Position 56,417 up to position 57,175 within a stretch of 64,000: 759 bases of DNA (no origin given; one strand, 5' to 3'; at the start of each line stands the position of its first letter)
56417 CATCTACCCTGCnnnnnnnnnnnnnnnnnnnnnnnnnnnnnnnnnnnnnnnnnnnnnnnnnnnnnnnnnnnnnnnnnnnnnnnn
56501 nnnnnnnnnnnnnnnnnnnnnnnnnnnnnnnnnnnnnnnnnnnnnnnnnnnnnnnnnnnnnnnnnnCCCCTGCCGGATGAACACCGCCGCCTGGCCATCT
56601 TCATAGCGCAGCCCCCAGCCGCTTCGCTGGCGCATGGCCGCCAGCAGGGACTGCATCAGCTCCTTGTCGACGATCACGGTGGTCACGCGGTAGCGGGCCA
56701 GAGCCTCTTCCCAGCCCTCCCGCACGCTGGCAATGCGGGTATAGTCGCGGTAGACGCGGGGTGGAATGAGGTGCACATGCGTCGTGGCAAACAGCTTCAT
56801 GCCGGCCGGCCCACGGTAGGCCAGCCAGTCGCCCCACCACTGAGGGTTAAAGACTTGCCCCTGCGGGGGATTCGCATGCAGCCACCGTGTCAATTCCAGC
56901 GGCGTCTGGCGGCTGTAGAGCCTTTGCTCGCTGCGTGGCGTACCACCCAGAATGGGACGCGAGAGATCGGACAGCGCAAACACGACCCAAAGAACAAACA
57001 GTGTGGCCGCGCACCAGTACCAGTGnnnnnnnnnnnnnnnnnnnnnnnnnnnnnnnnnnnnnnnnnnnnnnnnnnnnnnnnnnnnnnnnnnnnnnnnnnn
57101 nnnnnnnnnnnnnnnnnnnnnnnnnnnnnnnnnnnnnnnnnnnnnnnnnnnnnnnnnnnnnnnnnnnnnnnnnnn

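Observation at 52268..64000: Exosortase/EpsI operon built around a 1545-aa TPR protein and three GT-C-type membrane proteins, without the usual cytoplasmic EPS machinery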

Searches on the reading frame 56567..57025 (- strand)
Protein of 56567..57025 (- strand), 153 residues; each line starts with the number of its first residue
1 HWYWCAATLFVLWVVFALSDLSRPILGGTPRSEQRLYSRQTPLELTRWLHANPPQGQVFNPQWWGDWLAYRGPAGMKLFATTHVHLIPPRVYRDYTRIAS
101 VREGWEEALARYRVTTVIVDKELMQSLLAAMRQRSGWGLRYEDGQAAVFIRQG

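Call 92: search_solved_structures(query=window:56567-57025:-, max_evalue=10, show_alignments=3)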
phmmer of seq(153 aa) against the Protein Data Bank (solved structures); distinct sequences matched with E-value up to 10: 0.
